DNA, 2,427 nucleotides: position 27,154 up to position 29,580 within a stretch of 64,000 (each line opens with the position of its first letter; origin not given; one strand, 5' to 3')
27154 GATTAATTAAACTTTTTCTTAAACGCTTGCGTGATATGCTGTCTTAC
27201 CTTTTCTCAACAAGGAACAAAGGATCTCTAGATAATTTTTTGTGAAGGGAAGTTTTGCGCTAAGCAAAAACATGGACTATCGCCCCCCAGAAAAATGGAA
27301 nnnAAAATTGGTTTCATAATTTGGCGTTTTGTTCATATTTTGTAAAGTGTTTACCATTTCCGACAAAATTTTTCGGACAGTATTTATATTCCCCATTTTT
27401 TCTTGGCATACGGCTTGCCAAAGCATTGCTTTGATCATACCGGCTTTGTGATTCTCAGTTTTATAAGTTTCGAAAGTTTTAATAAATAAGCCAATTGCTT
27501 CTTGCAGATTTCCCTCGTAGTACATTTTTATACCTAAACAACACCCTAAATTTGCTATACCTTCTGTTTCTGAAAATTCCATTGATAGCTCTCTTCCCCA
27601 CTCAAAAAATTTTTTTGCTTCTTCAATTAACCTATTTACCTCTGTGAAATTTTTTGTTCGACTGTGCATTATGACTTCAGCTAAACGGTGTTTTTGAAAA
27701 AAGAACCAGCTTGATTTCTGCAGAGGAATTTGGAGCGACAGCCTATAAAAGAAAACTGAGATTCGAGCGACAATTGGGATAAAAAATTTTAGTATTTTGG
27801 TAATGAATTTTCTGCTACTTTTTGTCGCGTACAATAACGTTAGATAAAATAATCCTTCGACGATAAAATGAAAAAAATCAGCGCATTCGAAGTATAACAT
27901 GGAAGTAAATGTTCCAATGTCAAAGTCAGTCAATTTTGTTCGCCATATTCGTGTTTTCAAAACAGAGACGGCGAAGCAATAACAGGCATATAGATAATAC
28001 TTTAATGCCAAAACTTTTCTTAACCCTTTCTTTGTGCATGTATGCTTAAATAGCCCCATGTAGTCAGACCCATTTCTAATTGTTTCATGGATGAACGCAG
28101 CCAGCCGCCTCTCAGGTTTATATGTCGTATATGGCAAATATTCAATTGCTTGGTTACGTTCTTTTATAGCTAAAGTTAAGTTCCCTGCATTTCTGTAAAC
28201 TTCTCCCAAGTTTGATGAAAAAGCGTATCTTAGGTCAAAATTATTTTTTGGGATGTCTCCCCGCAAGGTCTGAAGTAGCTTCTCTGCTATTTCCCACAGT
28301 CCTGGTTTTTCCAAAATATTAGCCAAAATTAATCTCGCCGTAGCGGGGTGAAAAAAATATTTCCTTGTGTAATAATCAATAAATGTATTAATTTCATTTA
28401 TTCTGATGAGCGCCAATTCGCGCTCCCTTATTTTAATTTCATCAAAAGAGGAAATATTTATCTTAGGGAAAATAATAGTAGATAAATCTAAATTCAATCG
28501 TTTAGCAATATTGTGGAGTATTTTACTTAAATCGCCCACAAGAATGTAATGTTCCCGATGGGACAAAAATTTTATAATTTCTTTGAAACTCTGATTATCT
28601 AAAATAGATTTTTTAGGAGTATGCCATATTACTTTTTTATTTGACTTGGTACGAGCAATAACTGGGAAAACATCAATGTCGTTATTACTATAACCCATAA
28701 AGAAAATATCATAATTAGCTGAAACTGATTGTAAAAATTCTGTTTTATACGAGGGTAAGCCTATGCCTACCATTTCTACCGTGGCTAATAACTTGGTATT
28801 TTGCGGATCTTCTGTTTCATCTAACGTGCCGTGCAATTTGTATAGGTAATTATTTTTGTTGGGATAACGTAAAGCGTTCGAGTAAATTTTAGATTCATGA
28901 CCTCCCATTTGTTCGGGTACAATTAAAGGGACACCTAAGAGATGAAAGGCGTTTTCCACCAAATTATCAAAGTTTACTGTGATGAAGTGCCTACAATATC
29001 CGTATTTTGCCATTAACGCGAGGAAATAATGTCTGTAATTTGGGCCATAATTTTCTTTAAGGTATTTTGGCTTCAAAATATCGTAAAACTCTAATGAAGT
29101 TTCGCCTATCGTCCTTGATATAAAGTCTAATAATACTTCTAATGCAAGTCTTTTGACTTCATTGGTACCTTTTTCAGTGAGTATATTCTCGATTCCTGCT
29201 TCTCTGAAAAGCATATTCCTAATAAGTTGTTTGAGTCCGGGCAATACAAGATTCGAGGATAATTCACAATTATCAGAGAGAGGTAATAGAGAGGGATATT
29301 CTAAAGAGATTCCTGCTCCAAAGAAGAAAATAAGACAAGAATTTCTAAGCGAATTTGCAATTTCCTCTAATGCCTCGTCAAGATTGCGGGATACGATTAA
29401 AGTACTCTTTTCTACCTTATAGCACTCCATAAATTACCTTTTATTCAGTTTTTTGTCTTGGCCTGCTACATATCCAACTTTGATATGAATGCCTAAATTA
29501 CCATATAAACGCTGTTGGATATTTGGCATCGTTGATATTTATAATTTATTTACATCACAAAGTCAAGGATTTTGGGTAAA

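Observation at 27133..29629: Single-gene AT-rich islet encoding a 709-aa SIR2-domain protein: candidate uncharacterised NAD-depleting anti-phage system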

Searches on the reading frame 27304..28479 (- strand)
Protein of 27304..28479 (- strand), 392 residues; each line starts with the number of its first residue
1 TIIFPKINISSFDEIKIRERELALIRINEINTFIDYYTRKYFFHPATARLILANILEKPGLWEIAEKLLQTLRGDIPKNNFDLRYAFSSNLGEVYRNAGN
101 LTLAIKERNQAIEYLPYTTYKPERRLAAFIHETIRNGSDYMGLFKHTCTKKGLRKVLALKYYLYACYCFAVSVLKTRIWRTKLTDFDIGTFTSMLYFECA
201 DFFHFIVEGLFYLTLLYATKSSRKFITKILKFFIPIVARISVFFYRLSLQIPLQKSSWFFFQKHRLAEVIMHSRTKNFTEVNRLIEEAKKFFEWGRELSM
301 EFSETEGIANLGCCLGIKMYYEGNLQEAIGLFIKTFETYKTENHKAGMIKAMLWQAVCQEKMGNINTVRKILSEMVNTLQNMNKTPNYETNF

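Call 40: predict_structure(alignment_id=A2)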
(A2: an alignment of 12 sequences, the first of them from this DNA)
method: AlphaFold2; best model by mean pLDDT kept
length: 392 residues; sequences in the alignment: 12
mean_pLDDT: 85.5   pTM: 0.79
mean pLDDT of the five models: 85.5, 85.4, 85.1, 84.7, 84.6
residues with pLDDT >= 90: 210; 70-90: 138; 50-70: 26; < 50: 18
segments of 3 or more residues with pLDDT < 50: 297-304, 384-392
pLDDT, mean of each block of 10 residues (from residue 1): 71 83 89 84 82 79 84 88 95 85 95 97 95 95 82 78 96 94 93 94 93 91 87 95 95 80 91 84 88 55 53 91 94 90 82 96 95 85 41 26
secondary structure, 60 per line:
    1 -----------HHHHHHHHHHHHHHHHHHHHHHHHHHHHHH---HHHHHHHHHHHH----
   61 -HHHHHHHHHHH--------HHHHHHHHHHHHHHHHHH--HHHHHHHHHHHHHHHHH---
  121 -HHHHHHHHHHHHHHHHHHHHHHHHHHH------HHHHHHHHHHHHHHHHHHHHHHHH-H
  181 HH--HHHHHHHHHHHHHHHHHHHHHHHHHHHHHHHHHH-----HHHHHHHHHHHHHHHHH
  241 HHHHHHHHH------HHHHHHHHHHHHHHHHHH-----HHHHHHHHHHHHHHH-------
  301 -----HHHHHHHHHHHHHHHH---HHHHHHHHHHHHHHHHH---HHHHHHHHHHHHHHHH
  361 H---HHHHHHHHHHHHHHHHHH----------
elements in order: H12-41 H45-56 H62-72 H81-98 H101-117 H122-148 H155-178 H185-218 H224-249 H256-273 H279-293 H306-321 H325-341 H345-361 H365-382

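Call 44: search_protein_representatives(alignment_id=A2)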
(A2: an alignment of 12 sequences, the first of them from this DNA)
Query: 12 sequences, 387 profile positions. Proteins with E-value up to 0.001 (for the whole library): 39; up to 1e-10: 25; up to 1e-30: 16. The best 39 are listed.
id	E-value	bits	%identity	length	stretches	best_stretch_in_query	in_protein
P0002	1.7e-167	573.8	-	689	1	2-387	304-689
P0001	1.2e-153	528.2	-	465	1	2-386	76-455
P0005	8.2e-150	515.5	-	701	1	2-387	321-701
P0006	1.3e-146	505.0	-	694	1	2-387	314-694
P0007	1.9e-139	481.4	-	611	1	2-387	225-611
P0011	1.2e-135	468.9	-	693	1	3-387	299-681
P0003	1.9e-130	451.8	-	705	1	2-379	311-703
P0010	6.3e-129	446.8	-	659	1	1-387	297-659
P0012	5.9e-124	430.4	-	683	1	1-387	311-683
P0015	1.8e-86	307.0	-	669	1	2-386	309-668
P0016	1.0e-60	222.3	-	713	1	6-386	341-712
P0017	8.0e-59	216.0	-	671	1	6-387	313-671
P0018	3.4e-54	200.8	-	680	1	2-380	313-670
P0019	2.5e-50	188.0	-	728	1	19-386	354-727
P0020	2.7e-43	164.9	-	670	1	2-382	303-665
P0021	6.9e-40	153.7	-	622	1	4-384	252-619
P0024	3.0e-18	82.4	-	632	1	21-384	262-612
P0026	2.2e-15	73.0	-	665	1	44-382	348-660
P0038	2.2e-05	40.1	-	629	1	193-359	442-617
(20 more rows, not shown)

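Call 45: search_protein_families(library=pfam, proteins=[P0015, P0016, P0017, P0018, P0019, P0020, P0021, P0024, P0026, P0038], max_evalue=0.01)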
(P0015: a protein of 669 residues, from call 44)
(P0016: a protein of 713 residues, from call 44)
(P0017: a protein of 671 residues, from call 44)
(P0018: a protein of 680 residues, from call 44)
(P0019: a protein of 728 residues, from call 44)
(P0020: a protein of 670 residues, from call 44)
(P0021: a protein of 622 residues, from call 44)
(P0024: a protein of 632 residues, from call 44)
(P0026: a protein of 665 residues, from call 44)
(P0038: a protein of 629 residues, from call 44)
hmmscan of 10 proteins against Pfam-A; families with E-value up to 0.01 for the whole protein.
P0015 (669 aa): 1 family
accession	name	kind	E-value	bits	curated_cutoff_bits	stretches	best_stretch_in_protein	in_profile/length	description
PF13289.12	SIR2_2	-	4e-10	40.4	24.5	1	147-261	2-111/141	SIR2-like domain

P0016 (713 aa): 1 family
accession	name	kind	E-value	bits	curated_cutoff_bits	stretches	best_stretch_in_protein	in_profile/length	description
PF13289.12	SIR2_2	-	5.4e-11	43.2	24.5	1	168-279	2-102/141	SIR2-like domain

P0017 (671 aa): 1 family
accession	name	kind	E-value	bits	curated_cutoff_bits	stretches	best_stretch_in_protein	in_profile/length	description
PF13289.12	SIR2_2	-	1.1e-10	42.3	24.5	1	137-251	2-107/141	SIR2-like domain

P0018 (680 aa): 1 family
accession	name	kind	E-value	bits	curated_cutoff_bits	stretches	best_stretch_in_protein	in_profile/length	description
PF13289.12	SIR2_2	-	3.8e-08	34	24.5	1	148-257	2-105/141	SIR2-like domain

P0019 (728 aa): 1 family
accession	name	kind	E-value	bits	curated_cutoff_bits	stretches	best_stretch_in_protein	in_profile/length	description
PF13289.12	SIR2_2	-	2.9e-09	37.6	24.5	1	163-275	2-101/141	SIR2-like domain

P0020 (670 aa): 1 family
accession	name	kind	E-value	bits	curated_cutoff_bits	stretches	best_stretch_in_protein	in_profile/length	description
PF13289.12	SIR2_2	-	7.7e-09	36.2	24.5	1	139-247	2-104/141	SIR2-like domain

P0021 (622 aa): 1 family
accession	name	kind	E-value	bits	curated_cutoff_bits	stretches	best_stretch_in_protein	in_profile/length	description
PF13289.12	SIR2_2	-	4.4e-14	53.2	24.5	1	81-193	3-107/141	SIR2-like domain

P0024 (632 aa): 1 family
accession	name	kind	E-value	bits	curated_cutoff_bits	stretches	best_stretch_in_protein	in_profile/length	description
PF13289.12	SIR2_2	-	2.4e-13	50.8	24.5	1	82-192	2-104/141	SIR2-like domain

P0026 (665 aa): 1 family
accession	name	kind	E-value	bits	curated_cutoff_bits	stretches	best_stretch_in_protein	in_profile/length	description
PF13289.12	SIR2_2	-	3.3e-12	47.1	24.5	1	142-246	2-103/141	SIR2-like domain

P0038 (629 aa): 1 family
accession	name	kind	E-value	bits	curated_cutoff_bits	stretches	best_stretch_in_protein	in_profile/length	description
PF13289.12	SIR2_2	-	2.1e-05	25.1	24.5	1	117-225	2-105/141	SIR2-like domain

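Call 48: find_encoding_contigs(protein=P0015, flank=8000, max_places=3)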
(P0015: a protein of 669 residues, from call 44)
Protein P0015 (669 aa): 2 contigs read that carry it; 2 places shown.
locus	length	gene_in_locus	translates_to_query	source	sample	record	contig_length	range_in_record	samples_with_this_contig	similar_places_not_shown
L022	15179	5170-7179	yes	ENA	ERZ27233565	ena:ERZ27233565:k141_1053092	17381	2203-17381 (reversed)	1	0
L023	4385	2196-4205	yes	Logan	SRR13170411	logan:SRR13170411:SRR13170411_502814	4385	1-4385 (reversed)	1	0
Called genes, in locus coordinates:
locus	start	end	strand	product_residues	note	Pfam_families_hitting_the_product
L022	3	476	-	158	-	?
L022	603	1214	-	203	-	PF00857:Isochorismatase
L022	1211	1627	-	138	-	-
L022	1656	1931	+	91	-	-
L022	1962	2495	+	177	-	PF12867:DinB_2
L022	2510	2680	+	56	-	-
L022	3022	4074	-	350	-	PF00589:Phage_integrase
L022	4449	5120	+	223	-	-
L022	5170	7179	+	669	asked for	PF13289:SIR2_2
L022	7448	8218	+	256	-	-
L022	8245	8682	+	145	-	-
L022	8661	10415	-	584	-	-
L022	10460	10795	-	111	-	PF21781:DUF6876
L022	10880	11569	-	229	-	-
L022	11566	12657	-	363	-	-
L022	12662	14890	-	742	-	PF13589:HATPase_c_3, PF02518:HATPase_c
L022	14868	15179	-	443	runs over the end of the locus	PF07669:Eco57I, PF22837:M_Eco57I_C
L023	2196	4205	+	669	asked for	PF13289:SIR2_2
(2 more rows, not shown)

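Call 49: find_encoding_contigs(protein=P0016, flank=8000, max_places=2)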
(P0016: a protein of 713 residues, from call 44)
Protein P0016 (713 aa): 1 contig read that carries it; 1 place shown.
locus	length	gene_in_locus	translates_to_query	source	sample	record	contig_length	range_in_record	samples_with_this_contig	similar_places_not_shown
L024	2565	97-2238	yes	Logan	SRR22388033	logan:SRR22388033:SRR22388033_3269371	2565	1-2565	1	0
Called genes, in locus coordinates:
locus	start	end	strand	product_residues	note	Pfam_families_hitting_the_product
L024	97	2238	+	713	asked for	PF13289:SIR2_2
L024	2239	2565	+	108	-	?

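Call 50: find_encoding_contigs(protein=P0017, flank=8000, max_places=2)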
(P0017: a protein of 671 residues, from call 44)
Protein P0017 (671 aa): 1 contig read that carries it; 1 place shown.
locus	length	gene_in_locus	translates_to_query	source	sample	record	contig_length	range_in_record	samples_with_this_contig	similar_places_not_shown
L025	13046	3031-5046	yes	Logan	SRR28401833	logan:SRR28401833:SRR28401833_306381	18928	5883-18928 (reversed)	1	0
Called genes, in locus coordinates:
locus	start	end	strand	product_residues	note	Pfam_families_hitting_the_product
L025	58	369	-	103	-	-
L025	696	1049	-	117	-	PF03683:UPF0175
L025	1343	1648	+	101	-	-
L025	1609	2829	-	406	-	-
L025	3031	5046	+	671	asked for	PF13289:SIR2_2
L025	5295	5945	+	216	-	PF01726:LexA_DNA_bind, PF11740:KfrA_N (weak), PF00717:Peptidase_S24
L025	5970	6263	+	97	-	-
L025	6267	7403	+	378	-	PF14082:SduA_C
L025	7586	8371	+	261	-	-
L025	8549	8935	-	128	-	-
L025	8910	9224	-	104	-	-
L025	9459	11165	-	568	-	PF00239:Resolvase, PF13408:Zn_ribbon_recom (weak)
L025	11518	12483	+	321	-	PF13155:Toprim_2 (weak), PF01807:Zn_ribbon_DnaG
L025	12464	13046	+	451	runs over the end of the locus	-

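Call 51: find_encoding_contigs(protein=P0021, flank=8000, max_places=2)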
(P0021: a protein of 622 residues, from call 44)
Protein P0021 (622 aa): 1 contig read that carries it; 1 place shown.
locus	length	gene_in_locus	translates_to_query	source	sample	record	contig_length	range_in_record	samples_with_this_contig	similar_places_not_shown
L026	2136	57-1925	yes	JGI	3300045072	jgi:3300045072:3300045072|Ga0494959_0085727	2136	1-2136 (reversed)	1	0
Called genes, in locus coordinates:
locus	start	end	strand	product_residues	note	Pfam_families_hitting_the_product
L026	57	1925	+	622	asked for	PF13289:SIR2_2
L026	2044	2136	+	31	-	?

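Call 55: search_protein_families(library=pfam, proteins=[L022:4449-5120:+, L022:7448-8218:+, L022:8245-8682:+, L025:1609-2829:-, L024:2239-2565:+, L025:7586-8371:+], max_evalue=0.1)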
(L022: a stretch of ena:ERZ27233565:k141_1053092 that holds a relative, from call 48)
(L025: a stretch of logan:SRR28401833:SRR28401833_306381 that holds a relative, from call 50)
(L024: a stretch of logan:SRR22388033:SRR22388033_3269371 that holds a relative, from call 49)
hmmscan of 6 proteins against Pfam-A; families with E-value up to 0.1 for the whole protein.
L022:4449-5120:+ (223 aa): 1 family
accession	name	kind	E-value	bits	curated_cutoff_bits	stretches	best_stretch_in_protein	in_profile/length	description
PF12822.12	ECF_trnsprt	-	0.024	15.1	30.7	1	142-215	59-131/169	ECF transporter, substrate-specific component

L022:7448-8218:+ (256 aa): 0 families

L022:8245-8682:+ (145 aa): 1 family
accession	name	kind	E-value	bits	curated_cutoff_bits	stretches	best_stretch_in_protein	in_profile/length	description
PF00589.27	Phage_integrase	-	0.0033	17.7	27.1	1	10-48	130-167/172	Phage integrase family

L025:1609-2829:- (406 aa): 1 family
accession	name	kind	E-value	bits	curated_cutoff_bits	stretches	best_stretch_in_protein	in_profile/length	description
PF03852.21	Vsr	-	0.052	13.8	27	0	294-320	46-71/74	DNA mismatch endonuclease Vsr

L024:2239-2565:+ (108 aa): 0 families

L025:7586-8371:+ (261 aa): 0 families

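Call 62: list_cluster_members(proteins=[P0018, P0019, P0020, P0024, P0026, P0012, P0005, P0002, P0011, P0007])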
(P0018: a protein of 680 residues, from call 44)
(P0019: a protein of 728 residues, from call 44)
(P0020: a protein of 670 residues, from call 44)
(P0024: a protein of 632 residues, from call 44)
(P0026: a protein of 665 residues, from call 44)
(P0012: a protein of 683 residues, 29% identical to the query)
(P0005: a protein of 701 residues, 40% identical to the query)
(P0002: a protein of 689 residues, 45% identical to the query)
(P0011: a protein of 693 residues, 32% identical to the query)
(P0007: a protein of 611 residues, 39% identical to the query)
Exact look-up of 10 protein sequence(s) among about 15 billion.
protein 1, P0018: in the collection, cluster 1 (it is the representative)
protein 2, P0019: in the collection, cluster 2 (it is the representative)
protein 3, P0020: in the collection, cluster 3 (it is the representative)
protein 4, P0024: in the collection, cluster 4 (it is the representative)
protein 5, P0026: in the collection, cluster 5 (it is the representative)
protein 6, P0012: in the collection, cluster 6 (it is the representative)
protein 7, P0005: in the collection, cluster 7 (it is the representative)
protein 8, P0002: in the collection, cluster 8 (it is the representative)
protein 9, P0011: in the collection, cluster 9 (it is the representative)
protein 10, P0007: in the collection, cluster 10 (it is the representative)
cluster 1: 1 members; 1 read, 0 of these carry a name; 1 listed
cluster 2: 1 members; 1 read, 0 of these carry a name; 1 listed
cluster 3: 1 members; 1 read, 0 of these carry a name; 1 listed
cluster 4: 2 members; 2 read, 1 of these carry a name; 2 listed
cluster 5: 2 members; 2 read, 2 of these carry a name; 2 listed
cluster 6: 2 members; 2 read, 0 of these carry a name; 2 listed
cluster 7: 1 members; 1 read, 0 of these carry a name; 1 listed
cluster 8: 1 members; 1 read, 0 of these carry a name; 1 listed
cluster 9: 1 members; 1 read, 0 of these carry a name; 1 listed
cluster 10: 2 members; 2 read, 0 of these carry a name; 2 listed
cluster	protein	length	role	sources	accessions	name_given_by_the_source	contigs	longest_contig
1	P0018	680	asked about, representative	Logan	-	-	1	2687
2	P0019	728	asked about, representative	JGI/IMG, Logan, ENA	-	-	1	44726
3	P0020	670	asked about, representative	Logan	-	-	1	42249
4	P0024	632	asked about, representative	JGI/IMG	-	-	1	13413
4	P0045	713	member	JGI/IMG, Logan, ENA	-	hypothetical protein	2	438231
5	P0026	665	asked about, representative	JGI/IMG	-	hypothetical protein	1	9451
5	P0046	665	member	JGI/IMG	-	hypothetical protein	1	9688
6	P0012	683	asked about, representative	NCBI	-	-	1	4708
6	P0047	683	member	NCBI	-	-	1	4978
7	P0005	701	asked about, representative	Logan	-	-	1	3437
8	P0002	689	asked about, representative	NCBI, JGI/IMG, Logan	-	-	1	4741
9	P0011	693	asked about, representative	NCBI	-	-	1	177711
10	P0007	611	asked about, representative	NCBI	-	-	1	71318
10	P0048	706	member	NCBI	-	-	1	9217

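Call 63: find_encoding_contigs(protein=P0019, flank=10000, max_places=2)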
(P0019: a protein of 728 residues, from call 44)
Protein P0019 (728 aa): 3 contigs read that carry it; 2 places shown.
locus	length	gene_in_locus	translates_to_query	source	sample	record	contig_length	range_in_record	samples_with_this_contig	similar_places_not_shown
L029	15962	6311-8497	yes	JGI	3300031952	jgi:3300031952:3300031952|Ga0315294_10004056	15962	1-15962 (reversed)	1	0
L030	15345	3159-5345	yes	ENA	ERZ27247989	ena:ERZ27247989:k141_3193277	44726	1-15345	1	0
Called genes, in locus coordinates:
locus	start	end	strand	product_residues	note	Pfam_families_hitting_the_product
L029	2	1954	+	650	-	?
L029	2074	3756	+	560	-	PF01839:FG-GAP (faint), PF13517:FG-GAP_3, PF18962:Por_Secre_tail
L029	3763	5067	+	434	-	PF14870:PSII_BNR, PF18962:Por_Secre_tail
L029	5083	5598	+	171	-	-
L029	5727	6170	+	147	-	-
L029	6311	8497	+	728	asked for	PF13289:SIR2_2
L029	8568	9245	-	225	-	PF07894:SACK1 (faint), PF13091:PLDc_2, PF02805:Ada_Zn_binding (weak)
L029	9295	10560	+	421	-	PF15892:BNR_4 (faint)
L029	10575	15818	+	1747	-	PF13860:FlgD_ig (faint), PF13088:BNR_2 (faint), PF18962:Por_Secre_tail (weak)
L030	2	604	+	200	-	?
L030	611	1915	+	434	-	PF14870:PSII_BNR, PF18962:Por_Secre_tail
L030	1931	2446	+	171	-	-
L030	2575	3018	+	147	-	-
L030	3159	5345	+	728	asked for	PF13289:SIR2_2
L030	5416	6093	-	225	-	PF07894:SACK1 (faint), PF13091:PLDc_2, PF02805:Ada_Zn_binding (weak)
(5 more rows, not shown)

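Call 81: search_protein_families(library=padloc, proteins=[L029:5083-5598:+, L029:5727-6170:+, L022:4449-5120:+], max_evalue=0.001)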
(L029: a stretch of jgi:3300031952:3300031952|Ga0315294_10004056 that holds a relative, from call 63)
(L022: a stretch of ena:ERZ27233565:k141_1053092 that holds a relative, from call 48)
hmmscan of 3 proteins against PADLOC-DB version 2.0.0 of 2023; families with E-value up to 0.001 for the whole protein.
L029:5083-5598:+ (171 aa): 0 families

L029:5727-6170:+ (147 aa): 0 families

L022:4449-5120:+ (223 aa): 0 families

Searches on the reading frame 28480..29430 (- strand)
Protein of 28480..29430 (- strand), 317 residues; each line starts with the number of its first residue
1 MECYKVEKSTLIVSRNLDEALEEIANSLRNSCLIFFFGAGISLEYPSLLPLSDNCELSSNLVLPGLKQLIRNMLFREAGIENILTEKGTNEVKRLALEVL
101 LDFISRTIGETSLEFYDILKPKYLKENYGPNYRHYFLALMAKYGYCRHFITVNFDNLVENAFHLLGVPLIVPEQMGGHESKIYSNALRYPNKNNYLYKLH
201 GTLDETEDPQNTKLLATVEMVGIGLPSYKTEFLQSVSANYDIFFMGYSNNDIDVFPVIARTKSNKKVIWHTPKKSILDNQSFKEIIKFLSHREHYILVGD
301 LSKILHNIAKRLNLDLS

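Call 94: find_homologous_proteins(query=window:28480-29430:-, max_evalue=0.001)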
Query window:28480-29430:- (317 aa): 2 proteins with E <= 0.001 among 2559 candidates.
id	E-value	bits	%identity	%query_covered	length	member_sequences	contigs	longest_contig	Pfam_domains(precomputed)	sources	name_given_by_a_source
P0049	6.6e-39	152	38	80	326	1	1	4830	PF13289.13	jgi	-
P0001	4.5e-36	143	99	23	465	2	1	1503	-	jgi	jgi:hypothetical protein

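Call 97: find_homologous_proteins(query=A4, max_evalue=0.00001)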
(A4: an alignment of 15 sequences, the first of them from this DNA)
Query A4 (15 sequences) (317 aa, profile of the alignment): 12 proteins with E <= 0.00001 among 8000 candidates.
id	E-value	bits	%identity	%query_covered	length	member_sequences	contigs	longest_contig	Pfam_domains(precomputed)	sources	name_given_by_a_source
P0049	2.2e-74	269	38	80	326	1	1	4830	PF13289.13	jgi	-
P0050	1.3e-57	213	26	79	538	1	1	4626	PF13414.13,PF10579.15,PF13176.13,PF13374.13,PF13289.13,PF17874.8,PF00515.35,PF13424.13,PF28559.1,PF21033.5,PF14938.13,PF13181.13,PF07719.24,PF13174.13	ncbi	ncbi:MAG: tetratricopeptide repeat protein, partial [Promethearchaeota archaeon]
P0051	1.4e-53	200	28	75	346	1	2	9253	PF13289.13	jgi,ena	-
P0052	5.3e-53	198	26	89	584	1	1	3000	PF13414.13,PF13176.13,PF24885.2,PF13374.13,PF13289.13,PF17874.8,PF00515.35,PF13424.13,PF28559.1,PF14938.13,PF13432.13,PF13181.13,PF07719.24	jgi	jgi:tetratricopeptide (TPR) repeat protein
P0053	7.1e-51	191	26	83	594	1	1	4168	PF10602.16,PF13414.13,PF10952.16,PF13374.13,PF07721.21,PF24575.2,PF13289.13,PF00515.35,PF04212.25,PF13424.13,PF14938.13,PF08626.17,PF07719.24,PF13174.13,PF17139.10,PF13176.13,PF13428.13,PF14559.13,PF10516.16,PF17874.8,PF12895.14,PF21033.5,PF13432.13,PF13181.13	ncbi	ncbi:Photosystem I assembly protein Ycf3 [subsurface metagenome]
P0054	3.8e-45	173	27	87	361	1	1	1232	PF13289.13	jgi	-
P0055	1.6e-39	154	27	84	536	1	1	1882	PF13414.13,PF13289.13,PF17874.8,PF00515.35,PF13424.13,PF13176.13,PF13181.13,PF07719.24,PF13374.13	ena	-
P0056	1.3e-31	128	29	60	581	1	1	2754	PF13289.13,PF00515.35,PF13424.13,PF13176.13,PF13181.13,PF07719.24,PF13374.13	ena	-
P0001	1.1e-15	76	99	23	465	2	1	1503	-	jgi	jgi:hypothetical protein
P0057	1.6e-7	49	41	11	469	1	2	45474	PF13289.13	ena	-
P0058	1.7e-7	49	41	11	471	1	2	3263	PF13289.13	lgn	-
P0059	5.3e-7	47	41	11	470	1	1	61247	PF13289.13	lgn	-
